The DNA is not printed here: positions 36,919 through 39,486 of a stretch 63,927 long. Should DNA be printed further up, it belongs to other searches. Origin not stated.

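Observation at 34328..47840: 13.5-kb translationally coupled operon linking PAPS synthesis, a sulfotransferase, sugar activation, five glycosyltransferases, a Wzy_C/TPR protein and a pilin: candidate sulfated protein-O-glycosylation system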

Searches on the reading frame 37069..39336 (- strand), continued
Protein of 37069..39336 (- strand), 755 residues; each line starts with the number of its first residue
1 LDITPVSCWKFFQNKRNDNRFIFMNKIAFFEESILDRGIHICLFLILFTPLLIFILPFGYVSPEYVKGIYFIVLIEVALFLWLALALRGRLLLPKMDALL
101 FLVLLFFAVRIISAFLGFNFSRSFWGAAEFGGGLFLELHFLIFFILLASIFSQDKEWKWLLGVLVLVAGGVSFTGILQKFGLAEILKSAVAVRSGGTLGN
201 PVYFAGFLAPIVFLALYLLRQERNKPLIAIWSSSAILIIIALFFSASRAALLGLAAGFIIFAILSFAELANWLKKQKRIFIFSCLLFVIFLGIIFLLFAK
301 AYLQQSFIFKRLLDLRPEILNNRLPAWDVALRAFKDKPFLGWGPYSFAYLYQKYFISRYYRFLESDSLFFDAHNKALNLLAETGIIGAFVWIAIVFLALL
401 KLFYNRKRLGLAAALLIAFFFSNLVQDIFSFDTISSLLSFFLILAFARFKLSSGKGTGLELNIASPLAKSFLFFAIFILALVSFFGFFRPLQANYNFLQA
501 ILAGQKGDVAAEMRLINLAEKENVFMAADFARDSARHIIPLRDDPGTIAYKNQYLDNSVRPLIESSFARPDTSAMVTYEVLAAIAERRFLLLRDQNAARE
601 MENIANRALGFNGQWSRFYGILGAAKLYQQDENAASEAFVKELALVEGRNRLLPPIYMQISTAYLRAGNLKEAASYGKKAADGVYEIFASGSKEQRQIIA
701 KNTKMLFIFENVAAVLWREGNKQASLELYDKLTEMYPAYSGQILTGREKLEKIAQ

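Call 33: search_solved_structures(query=A1, max_evalue=10, show_alignments=4)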
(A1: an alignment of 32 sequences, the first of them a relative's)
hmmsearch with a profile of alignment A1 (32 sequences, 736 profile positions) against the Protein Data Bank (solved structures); distinct sequences matched with E-value up to 10: 625 (the best 60 are shown).
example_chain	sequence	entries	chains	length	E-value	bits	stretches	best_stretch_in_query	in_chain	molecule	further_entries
9qhb_A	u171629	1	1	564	1.5e-94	321.1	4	569-729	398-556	Engineered tetratricopeptide repeat protein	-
7yea_A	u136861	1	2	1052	2.1e-52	181.8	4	548-734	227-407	UDP-N-acetylglucosamine--peptide N-acetylglucosaminyltransferase 110 kDa subunit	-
8bu0_A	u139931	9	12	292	1.7e-51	178.8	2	572-723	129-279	Consensus tetratricopeptide repeat protein | Crystal structure of an 8-repeat consensus TPR superhelix with Zinc. | Monomer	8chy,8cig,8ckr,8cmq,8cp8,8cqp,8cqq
7yeh_B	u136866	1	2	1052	3.1e-51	178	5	548-734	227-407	UDP-N-acetylglucosamine--peptide N-acetylglucosaminyltransferase 110 kDa subunit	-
9qhc_A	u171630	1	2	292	5.3e-49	170.6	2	569-729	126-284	Engineered tetratricopeptide repeat protein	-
7ntf_A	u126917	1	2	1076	2.4e-42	148.6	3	548-734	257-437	Isoform 1 of UDP-N-acetylglucosamine--peptide N-acetylglucosaminyltransferase 110 kDa subu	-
1w3b_A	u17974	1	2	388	2.3e-37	132.1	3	548-734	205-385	UDP-N-ACETYLGLUCOSAMINE--PEPTIDE N-ACETYLGLUCOSAMINYLTRANSFERASE 110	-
6eou_A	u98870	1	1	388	4.3e-37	131.2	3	548-734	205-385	UDP-N-acetylglucosamine--peptide N-acetylglucosaminyltransferase 110 kDa subunit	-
8fgw_D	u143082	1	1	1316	1.9e-36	129.1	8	521-682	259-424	Tetratricopeptide repeat protein 21B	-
8bbe_D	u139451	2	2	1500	4.3e-36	127.9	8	526-682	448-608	SNAP-tag,Tetratricopeptide repeat protein 21B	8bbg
7y4i_A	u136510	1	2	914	1.6e-28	102.9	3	524-724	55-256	Probable UDP-N-acetylglucosamine--peptide N-acetylglucosaminyltransferase SPINDLY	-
8dtf_A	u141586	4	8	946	2.3e-28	102.3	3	524-724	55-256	Probable UDP-N-acetylglucosamine--peptide N-acetylglucosaminyltransferase SPINDLY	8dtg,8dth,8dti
8bda_E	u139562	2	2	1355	5.8e-28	101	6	514-731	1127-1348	Intraflagellar transport protein 139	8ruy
8hmc_C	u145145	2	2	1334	1.4e-25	93.1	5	533-683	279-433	Tetratricopeptide repeat protein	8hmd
8ch0_A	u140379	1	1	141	1.5e-25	93.1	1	586-719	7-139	Consensus tetratricopeptide repeat protein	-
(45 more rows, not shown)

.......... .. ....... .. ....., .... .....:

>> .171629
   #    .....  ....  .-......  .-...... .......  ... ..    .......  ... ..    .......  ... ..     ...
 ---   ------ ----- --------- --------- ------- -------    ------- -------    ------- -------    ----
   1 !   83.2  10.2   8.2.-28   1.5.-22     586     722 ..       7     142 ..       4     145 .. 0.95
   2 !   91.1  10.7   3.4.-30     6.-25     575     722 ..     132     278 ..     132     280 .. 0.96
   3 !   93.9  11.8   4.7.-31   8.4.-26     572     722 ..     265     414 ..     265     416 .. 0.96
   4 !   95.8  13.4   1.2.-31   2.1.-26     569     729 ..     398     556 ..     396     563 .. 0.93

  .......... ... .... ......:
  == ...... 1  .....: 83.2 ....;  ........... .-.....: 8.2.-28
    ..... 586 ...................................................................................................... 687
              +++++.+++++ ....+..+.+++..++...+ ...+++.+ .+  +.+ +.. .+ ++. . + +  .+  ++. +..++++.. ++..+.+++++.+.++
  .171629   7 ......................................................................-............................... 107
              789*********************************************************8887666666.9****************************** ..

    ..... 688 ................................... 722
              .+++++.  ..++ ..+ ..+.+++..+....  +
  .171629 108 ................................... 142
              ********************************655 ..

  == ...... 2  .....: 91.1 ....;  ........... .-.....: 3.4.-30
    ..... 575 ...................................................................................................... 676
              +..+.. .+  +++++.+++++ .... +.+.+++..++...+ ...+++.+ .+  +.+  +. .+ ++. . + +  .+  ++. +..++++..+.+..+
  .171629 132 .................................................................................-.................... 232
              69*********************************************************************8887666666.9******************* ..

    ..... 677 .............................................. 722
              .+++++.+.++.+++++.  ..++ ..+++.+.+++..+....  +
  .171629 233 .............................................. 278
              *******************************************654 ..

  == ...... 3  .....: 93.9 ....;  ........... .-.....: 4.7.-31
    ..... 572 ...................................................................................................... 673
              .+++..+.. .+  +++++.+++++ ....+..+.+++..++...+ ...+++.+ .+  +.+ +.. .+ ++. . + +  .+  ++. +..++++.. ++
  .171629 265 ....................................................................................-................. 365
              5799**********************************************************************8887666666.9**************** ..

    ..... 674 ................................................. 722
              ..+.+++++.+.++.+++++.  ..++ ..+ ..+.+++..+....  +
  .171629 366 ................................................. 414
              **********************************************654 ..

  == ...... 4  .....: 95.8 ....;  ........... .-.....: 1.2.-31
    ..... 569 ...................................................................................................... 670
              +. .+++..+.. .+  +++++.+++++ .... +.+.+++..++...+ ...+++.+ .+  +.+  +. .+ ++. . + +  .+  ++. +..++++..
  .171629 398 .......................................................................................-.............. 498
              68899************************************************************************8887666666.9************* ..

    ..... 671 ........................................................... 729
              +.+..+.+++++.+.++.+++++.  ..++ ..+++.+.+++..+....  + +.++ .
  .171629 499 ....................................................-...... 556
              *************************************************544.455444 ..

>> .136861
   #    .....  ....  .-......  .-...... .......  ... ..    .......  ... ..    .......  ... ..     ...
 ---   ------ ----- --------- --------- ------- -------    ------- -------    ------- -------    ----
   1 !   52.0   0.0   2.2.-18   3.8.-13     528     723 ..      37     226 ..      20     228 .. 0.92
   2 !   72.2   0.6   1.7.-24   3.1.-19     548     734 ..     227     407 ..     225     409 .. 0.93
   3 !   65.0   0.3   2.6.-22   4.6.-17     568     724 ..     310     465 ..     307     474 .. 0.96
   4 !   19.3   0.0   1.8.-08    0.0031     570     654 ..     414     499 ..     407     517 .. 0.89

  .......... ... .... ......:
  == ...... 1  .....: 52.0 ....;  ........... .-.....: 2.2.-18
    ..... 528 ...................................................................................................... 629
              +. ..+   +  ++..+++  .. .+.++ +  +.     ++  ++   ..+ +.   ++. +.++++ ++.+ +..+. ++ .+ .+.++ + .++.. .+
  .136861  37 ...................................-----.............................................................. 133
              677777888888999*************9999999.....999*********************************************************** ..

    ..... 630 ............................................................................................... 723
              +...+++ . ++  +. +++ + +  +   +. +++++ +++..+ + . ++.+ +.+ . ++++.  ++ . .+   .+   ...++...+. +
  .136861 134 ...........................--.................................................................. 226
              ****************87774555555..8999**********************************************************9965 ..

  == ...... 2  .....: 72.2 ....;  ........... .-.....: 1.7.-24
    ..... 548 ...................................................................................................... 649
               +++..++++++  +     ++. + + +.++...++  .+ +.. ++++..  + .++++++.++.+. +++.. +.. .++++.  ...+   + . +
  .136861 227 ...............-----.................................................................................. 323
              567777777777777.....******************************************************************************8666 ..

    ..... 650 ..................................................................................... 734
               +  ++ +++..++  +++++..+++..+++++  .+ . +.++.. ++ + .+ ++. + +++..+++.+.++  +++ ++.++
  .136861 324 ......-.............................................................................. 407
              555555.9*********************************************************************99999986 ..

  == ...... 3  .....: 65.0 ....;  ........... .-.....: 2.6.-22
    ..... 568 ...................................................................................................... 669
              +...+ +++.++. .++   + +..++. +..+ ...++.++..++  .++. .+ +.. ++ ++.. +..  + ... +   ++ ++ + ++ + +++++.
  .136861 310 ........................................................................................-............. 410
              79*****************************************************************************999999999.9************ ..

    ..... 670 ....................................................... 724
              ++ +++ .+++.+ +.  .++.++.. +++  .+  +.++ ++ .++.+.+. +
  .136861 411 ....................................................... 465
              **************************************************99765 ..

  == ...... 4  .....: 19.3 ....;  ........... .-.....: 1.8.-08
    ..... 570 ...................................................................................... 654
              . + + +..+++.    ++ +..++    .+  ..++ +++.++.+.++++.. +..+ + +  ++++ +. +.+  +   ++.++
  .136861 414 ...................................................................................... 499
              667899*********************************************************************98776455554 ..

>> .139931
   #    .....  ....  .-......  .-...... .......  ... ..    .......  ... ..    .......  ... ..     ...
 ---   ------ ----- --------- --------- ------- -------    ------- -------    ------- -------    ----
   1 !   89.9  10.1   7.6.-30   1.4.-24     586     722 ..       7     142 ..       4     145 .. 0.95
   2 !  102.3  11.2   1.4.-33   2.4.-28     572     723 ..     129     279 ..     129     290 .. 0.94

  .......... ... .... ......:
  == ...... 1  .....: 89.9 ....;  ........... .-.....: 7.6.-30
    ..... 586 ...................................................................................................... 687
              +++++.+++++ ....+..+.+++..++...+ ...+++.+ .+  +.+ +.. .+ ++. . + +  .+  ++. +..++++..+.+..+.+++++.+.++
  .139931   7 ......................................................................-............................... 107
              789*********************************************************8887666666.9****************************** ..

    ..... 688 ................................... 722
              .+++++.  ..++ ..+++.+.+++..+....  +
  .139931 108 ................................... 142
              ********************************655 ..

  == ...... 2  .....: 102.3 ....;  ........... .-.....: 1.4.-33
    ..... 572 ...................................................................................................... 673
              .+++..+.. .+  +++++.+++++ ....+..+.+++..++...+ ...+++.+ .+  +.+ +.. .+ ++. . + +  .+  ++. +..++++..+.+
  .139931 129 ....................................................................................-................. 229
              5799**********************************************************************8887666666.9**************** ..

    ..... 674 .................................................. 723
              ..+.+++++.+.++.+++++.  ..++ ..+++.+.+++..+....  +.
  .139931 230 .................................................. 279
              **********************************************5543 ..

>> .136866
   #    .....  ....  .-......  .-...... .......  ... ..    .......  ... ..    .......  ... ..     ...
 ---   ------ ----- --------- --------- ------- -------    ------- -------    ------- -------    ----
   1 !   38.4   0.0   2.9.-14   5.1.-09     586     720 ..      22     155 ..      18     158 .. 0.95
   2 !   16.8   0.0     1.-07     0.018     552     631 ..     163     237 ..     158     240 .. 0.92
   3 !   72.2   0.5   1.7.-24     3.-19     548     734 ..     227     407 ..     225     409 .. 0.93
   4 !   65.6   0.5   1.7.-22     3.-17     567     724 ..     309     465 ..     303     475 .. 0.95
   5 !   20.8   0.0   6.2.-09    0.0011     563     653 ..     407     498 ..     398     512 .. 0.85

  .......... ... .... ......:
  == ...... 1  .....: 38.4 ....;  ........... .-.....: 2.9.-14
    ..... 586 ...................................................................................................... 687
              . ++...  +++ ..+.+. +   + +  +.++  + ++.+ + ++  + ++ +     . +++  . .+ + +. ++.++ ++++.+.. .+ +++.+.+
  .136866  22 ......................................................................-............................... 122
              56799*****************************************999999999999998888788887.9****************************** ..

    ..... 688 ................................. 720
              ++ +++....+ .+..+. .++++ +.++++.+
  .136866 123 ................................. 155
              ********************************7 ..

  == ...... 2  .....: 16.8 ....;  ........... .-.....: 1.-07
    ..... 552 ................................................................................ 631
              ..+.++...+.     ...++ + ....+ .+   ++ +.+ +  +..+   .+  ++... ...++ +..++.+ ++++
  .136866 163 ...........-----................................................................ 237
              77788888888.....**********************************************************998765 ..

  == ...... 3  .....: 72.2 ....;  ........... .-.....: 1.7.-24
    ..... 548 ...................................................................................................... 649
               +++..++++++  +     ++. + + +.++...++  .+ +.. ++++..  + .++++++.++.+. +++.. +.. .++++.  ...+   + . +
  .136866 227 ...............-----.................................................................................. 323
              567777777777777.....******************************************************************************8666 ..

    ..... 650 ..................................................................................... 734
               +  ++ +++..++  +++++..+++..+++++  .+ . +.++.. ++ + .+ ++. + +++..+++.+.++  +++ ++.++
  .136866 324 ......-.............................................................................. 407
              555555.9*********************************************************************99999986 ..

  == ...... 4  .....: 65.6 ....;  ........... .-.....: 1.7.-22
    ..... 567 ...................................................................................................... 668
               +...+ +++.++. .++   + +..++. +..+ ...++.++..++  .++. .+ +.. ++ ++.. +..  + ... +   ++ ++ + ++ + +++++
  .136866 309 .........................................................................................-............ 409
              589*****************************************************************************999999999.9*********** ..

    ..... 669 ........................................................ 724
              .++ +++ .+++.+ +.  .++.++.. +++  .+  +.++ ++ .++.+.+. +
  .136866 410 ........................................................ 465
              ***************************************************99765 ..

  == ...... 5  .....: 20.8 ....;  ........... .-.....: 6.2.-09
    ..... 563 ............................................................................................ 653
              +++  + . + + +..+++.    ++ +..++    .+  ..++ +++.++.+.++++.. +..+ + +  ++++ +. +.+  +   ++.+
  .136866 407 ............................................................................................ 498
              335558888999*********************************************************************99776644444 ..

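Call 39: find_related_loci(query=P0001, collection=genome_contigs, flank=10000)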
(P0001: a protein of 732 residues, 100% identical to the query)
Query P0001 (732 aa) in genome_contigs; peptide patterns used: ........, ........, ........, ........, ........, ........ (x = any residue, [..] = any of these).
122 stretches matched a pattern, but none encodes a relative of the query by tblastn (E <= 1e-3).
